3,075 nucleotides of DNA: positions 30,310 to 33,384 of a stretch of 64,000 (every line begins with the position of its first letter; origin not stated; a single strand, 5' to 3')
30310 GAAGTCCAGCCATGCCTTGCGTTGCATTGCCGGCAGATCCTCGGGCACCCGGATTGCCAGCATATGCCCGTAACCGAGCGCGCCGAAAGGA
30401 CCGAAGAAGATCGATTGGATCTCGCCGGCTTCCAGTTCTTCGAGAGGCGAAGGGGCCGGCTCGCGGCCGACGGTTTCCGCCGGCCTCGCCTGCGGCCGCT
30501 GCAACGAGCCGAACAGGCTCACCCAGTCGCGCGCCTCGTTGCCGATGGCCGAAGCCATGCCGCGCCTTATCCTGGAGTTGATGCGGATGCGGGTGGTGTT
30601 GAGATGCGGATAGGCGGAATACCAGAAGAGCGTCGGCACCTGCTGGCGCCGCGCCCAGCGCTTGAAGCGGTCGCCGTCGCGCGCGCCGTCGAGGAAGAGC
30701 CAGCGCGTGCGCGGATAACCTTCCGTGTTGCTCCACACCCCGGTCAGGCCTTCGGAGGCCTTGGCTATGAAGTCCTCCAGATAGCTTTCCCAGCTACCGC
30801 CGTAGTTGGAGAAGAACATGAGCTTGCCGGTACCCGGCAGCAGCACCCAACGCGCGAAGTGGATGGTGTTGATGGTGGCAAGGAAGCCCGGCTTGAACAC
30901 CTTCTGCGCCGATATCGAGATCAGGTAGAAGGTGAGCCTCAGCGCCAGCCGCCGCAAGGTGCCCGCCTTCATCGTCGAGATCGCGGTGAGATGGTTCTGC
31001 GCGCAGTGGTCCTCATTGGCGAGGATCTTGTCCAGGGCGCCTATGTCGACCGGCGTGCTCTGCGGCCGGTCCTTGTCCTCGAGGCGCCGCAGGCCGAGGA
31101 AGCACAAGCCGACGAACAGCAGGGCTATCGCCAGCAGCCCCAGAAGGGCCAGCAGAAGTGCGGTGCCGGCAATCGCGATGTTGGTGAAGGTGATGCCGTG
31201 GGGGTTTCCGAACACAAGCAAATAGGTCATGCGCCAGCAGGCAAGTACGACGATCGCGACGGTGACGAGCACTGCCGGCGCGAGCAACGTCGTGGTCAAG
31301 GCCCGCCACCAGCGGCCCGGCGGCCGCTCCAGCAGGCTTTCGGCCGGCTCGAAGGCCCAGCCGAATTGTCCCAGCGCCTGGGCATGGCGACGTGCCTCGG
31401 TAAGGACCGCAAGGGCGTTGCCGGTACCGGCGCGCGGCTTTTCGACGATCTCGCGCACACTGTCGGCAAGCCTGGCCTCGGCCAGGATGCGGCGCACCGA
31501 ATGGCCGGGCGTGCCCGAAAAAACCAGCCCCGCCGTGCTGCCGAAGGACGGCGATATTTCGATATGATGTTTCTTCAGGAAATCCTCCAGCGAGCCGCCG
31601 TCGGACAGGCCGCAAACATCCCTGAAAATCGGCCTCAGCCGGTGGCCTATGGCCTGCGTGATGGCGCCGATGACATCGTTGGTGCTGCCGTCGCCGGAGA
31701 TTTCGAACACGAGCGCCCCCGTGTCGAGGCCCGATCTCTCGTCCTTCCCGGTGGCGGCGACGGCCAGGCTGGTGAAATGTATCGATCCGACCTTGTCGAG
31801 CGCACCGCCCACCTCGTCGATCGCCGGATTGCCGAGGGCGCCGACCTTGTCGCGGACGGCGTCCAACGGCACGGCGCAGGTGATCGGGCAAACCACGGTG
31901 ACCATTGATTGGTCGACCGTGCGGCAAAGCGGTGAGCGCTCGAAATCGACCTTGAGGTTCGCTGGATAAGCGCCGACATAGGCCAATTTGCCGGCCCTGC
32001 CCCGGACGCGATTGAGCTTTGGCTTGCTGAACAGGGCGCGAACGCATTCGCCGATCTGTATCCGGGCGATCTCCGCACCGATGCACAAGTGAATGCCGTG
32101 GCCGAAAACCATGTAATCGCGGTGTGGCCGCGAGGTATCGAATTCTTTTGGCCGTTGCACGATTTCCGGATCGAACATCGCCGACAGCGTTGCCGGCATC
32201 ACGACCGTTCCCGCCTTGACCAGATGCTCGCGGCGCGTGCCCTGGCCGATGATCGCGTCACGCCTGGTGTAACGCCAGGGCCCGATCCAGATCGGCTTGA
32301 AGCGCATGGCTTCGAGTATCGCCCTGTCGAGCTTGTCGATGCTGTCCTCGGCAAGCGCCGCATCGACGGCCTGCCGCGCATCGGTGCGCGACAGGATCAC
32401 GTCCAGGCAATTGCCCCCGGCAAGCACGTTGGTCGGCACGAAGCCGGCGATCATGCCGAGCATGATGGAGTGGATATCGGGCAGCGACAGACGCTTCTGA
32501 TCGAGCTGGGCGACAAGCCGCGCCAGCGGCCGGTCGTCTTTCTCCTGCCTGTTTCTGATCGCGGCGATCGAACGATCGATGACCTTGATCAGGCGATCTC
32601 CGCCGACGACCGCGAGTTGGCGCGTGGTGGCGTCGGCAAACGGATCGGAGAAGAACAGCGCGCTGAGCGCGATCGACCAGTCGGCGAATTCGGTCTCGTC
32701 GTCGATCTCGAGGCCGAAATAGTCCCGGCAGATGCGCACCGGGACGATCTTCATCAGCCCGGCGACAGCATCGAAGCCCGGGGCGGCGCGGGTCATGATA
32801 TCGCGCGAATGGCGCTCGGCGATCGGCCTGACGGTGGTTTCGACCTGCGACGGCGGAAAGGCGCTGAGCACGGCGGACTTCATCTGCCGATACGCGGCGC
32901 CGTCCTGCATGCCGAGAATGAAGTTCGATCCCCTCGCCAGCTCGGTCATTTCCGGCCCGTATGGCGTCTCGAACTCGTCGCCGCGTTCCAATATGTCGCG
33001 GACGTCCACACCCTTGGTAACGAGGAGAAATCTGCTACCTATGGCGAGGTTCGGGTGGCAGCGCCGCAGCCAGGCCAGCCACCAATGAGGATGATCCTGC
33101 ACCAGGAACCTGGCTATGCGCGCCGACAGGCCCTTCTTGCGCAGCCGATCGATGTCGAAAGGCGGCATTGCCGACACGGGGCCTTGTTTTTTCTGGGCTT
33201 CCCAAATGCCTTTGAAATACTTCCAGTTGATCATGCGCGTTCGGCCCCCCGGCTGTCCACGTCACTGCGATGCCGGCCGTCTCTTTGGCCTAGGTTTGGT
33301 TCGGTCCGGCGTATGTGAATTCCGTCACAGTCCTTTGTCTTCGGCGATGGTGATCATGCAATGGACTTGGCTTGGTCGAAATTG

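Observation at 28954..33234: One 1426-aa ORF fuses a cytochrome P450, a two-helix membrane hairpin and a DyP-type peroxidase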

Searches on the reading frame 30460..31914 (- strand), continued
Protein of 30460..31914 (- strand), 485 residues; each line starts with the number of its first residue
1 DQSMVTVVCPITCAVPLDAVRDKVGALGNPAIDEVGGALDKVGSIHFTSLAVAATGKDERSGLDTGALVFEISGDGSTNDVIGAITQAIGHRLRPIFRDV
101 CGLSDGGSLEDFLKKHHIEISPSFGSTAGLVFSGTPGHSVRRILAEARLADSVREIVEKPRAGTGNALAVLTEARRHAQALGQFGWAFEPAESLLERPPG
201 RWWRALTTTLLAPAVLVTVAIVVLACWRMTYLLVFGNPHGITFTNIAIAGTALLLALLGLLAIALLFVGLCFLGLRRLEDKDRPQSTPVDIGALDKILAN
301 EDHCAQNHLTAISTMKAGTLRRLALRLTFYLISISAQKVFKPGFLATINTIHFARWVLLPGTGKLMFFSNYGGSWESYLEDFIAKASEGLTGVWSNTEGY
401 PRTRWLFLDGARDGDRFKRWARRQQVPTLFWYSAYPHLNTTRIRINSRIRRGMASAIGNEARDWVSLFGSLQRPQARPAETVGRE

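Call 92: get_annotated_region(hit=H1, flank=7000)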
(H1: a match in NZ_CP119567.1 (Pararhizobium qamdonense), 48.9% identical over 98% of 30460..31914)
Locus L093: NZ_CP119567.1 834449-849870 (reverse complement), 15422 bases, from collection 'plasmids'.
description: Pararhizobium qamdonense strain T808 plasmid p2, complete sequence
organism: Pararhizobium qamdonense (NCBI taxid 3031126)
taxonomy: Bacteria; Pseudomonadota; Alphaproteobacteria; Hyphomicrobiales; Rhizobiaceae; Pararhizobium; Pararhizobium qamdonense
host: -; source: cell culture,soil; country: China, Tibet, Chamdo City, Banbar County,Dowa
typing (MOB-suite, as given by PLSDB): non-mobilizable
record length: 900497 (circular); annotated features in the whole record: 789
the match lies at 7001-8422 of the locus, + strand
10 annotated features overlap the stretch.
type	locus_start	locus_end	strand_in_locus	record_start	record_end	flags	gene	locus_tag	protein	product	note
CDS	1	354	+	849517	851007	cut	-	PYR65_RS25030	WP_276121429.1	glycosyltransferase family 39 protein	-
CDS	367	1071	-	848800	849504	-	-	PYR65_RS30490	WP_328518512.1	hypothetical protein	-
CDS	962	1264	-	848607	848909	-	-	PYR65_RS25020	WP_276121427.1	hypothetical protein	-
CDS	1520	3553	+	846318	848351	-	-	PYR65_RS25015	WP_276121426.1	acyltransferase family protein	-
CDS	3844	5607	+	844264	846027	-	-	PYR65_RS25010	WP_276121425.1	adenylate/guanylate cyclase domain-containing protein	GO:0009190 - cyclic nucleotide biosynthetic process [Evidence IEA]; GO:0035556 - intracellular signal transduction ...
CDS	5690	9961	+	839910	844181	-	-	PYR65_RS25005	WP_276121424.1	cytochrome P450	-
CDS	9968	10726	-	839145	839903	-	-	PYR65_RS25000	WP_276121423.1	Crp/Fnr family transcriptional regulator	GO:0006355 - regulation of DNA-templated transcription [Evidence IEA]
CDS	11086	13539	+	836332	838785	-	-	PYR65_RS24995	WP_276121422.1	hypothetical protein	-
CDS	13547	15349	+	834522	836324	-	-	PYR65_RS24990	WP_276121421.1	hypothetical protein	-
CDS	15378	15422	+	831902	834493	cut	-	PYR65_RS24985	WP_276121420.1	hypothetical protein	-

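Call 93: get_annotated_region(hit=H14, flank=8000)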
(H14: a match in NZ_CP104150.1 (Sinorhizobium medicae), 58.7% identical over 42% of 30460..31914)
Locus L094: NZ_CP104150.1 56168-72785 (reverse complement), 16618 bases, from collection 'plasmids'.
description: Sinorhizobium medicae strain SU277 plasmid pSU277_3, complete sequence
organism: Sinorhizobium medicae (NCBI taxid 110321)
taxonomy: Bacteria; Pseudomonadota; Alphaproteobacteria; Hyphomicrobiales; Rhizobiaceae; Sinorhizobium; Sinorhizobium medicae
host: -; source: Trigonella foenum-graecum,cell culture; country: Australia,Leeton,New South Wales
typing (MOB-suite, as given by PLSDB): conjugative; replicon rep_cluster_287,rep_cluster_946; relaxase MOBP; mating-pair formation MPF_T
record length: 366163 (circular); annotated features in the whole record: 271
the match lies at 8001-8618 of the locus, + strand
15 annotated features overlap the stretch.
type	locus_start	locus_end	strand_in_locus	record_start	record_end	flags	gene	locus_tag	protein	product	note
CDS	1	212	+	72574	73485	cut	-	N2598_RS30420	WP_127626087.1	LysR family transcriptional regulator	GO:0006355 - regulation of DNA-templated transcription [Evidence IEA]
CDS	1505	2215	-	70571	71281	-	-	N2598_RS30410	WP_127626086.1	sulfotransferase family 2 domain-containing protein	-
CDS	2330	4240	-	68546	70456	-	cysN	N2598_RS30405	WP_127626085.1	sulfate adenylyltransferase subunit CysN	GO:0006790 - sulfur compound metabolic process [Evidence IEA]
CDS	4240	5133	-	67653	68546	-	cysD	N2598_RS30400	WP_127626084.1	sulfate adenylyltransferase subunit CysD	GO:0019419 - sulfate reduction [Evidence IEA]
CDS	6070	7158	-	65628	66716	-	-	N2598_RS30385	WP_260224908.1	IS630 family transposase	-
CDS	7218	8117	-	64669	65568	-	-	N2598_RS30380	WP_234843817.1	DNA/RNA non-specific endonuclease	-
CDS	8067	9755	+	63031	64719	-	-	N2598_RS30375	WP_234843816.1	hypothetical protein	-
CDS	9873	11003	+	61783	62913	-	-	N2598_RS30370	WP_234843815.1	endonuclease/exonuclease/phosphatase family protein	-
CDS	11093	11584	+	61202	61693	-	-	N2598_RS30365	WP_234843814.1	hypothetical protein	-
CDS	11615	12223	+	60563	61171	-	-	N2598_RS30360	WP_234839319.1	hypothetical protein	-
CDS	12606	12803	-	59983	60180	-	-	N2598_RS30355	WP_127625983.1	hypothetical protein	-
CDS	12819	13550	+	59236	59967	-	-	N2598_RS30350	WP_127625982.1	hypothetical protein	-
CDS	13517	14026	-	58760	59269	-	-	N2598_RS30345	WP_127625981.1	hypothetical protein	-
CDS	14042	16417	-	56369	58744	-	-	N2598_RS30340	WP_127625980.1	S8 family peptidase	-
CDS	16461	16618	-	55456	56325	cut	-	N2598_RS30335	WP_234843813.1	ATP-binding protein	-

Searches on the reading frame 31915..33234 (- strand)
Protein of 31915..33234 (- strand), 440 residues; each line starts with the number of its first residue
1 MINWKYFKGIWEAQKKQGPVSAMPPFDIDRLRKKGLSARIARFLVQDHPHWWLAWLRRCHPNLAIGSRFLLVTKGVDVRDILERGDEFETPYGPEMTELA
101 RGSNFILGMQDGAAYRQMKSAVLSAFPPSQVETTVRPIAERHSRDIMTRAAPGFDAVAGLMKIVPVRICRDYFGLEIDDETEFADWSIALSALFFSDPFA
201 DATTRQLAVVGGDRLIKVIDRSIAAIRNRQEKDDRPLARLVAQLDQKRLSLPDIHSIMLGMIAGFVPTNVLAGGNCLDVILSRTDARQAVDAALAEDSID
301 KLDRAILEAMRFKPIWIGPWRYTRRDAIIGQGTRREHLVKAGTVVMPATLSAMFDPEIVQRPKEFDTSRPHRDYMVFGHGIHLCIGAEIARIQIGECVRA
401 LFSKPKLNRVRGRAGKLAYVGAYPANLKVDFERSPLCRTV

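Call 28: search_solved_structures(query=window:31915-33234:-, max_evalue=1e-10, show_alignments=3)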
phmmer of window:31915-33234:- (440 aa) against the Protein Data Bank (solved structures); distinct sequences matched with E-value up to 1e-10: 84 (the best 60 are shown).
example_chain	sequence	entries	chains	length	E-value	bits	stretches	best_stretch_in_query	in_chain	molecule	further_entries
5vws_A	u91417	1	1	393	1.7e-21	79.6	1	52-394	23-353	Cytochrome P450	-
8fz8_A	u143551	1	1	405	3.9e-19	71.8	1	108-404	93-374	Cytochrome P450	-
7ayx_A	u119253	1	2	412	7.5e-19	70.9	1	97-402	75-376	Cytochrome P450 113A1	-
2jjn_A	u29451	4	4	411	1e-18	70.4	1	96-396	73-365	CYTOCHROME P450 113A1 | ERYTHROMYCIN B/D C-12 HYDROXYLASE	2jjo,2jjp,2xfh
2wio_A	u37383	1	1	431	1.2e-18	70.2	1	96-396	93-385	ERYTHROMYCIN B/D C-12 HYDROXYLASE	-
3zkp_A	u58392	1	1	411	2.1e-18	69.5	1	109-396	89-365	ERYTHROMYCIN C-12 HYDROXYLASE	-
8rtv_A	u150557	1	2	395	2.4e-18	69.3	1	110-404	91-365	Cytochrome P450-family protein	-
3wvs_A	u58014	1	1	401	1.5e-17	66.7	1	103-412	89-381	Putative monooxygenase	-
4wpz_A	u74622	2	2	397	1.8e-17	66.3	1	71-404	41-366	Cytochrome P450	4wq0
4mm0_A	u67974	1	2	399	3.8e-17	65.3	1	63-407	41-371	P450-like monooxygenase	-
9ln5_A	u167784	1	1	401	4.6e-17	65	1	103-412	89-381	Putative monooxygenase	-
3a4z_A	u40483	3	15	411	8e-17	64.2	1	163-407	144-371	Vitamin D hydroxylase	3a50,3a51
6l39_A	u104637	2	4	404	1.4e-16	63.4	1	123-404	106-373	Cytochrome P450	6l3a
3a4g_A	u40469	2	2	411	3.9e-16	61.9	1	163-407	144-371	Vitamin D hydroxylase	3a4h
3vrm_A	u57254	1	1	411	4e-16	61.9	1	163-407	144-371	Vitamin D(3) 25-hydroxylase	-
5l90_A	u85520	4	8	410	2.3e-15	59.4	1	78-396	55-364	Cytochrome P450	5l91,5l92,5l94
4z5p_A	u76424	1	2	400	7.9e-15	57.7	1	93-403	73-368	Cytochrome P450 hydroxylase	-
8jnp_A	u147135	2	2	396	1e-14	57.3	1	70-401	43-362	Cytochrome P450 CftA | Cytochrome P450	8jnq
8yhn_A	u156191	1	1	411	2.5e-14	56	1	116-407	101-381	Cytochrome P450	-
2wh8_A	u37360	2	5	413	4.2e-14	55.3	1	107-402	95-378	PUTATIVE CYTOCHROME P450 130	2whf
2uuq_A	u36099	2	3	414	4.3e-14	55.2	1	107-402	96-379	CYTOCHROME P450 130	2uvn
5hiw_A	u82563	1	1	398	4.6e-14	55.1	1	71-401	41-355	Cytochrome P450 CYP260B1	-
8gue_A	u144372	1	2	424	5.8e-14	54.8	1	104-404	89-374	Cytochrome P450 monooxygenase PikC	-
7xbm_A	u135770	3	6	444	6.6e-14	54.6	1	104-404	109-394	Cytochrome P450 monooxygenase PikC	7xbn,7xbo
2bvj_A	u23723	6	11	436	8.5e-14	54.3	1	104-404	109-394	CYTOCHROME P450 MONOOXYGENASE | CYTOCHROME P450 HYDROXYLASE PIKC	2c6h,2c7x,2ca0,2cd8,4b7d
2vz7_A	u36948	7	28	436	8.6e-14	54.2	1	104-404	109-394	CYTOCHROME P450 MONOOXYGENASE | CYTOCHROME P450 HYDROXYLASE PIKC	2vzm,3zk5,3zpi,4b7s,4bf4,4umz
2whw_A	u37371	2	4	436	8.6e-14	54.2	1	104-404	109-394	CYTOCHROME P450 MONOOXYGENASE | CYTOCHROME P450 HYDROXYLASE PIKC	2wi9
2wgy_A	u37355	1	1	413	9.9e-14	54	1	107-402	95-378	CYTOCHROME P450 130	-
7y9o_A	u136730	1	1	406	1.2e-13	53.7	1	77-403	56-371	Cytochrome P450 monooxygenase YjiB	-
4z5q_A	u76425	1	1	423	1.3e-13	53.7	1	94-403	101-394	Cytochrome P450 hydroxylase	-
7y97_A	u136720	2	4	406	3.2e-13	52.4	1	78-403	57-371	Cytochrome P450 monooxygenase YjiB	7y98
3r9b_A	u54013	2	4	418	3.9e-13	52.1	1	114-405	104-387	CYTOCHROME P450 164A2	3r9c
4rm4_A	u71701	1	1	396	4.3e-13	51.9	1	93-403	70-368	Cytochrome P450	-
6bld_A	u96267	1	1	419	5.8e-13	51.5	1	97-405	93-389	Cytochrome P450 268A2 Cyp268A2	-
8z9s_A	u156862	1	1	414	6.1e-13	51.4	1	110-404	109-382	Cytochrome P450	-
8w6z_A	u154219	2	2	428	1.2e-12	50.4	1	106-404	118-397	Cytochrome P450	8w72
3aba_A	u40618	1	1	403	1.5e-12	50.1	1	132-404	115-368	Cytochrome P450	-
3e5j_A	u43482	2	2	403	1.5e-12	50.1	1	132-404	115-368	Cytochrome P450 (Cytochrome P450 hydroxylase)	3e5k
3e5l_A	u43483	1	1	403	1.6e-12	50.1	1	132-404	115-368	Cytochrome P450 (Cytochrome P450 hydroxylase)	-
9vgm_A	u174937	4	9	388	1.7e-12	50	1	91-393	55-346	Cytochrome P450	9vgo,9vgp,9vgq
4l0e_A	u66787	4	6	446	3.2e-12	49.1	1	59-401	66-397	P450 monooxygenase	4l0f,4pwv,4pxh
1jip_A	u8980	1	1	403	3.7e-12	48.9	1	107-404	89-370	CYTOCHROME P450 107A1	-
1jio_A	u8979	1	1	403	3.9e-12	48.8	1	107-404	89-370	CYTOCHROME P450 107A1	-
7wex_A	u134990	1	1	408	4.7e-12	48.5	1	111-403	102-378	Cytochrome P450 hydroxylase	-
7ow9_A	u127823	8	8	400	6.5e-12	48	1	70-422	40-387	CYPX | Cytochrome P450 protein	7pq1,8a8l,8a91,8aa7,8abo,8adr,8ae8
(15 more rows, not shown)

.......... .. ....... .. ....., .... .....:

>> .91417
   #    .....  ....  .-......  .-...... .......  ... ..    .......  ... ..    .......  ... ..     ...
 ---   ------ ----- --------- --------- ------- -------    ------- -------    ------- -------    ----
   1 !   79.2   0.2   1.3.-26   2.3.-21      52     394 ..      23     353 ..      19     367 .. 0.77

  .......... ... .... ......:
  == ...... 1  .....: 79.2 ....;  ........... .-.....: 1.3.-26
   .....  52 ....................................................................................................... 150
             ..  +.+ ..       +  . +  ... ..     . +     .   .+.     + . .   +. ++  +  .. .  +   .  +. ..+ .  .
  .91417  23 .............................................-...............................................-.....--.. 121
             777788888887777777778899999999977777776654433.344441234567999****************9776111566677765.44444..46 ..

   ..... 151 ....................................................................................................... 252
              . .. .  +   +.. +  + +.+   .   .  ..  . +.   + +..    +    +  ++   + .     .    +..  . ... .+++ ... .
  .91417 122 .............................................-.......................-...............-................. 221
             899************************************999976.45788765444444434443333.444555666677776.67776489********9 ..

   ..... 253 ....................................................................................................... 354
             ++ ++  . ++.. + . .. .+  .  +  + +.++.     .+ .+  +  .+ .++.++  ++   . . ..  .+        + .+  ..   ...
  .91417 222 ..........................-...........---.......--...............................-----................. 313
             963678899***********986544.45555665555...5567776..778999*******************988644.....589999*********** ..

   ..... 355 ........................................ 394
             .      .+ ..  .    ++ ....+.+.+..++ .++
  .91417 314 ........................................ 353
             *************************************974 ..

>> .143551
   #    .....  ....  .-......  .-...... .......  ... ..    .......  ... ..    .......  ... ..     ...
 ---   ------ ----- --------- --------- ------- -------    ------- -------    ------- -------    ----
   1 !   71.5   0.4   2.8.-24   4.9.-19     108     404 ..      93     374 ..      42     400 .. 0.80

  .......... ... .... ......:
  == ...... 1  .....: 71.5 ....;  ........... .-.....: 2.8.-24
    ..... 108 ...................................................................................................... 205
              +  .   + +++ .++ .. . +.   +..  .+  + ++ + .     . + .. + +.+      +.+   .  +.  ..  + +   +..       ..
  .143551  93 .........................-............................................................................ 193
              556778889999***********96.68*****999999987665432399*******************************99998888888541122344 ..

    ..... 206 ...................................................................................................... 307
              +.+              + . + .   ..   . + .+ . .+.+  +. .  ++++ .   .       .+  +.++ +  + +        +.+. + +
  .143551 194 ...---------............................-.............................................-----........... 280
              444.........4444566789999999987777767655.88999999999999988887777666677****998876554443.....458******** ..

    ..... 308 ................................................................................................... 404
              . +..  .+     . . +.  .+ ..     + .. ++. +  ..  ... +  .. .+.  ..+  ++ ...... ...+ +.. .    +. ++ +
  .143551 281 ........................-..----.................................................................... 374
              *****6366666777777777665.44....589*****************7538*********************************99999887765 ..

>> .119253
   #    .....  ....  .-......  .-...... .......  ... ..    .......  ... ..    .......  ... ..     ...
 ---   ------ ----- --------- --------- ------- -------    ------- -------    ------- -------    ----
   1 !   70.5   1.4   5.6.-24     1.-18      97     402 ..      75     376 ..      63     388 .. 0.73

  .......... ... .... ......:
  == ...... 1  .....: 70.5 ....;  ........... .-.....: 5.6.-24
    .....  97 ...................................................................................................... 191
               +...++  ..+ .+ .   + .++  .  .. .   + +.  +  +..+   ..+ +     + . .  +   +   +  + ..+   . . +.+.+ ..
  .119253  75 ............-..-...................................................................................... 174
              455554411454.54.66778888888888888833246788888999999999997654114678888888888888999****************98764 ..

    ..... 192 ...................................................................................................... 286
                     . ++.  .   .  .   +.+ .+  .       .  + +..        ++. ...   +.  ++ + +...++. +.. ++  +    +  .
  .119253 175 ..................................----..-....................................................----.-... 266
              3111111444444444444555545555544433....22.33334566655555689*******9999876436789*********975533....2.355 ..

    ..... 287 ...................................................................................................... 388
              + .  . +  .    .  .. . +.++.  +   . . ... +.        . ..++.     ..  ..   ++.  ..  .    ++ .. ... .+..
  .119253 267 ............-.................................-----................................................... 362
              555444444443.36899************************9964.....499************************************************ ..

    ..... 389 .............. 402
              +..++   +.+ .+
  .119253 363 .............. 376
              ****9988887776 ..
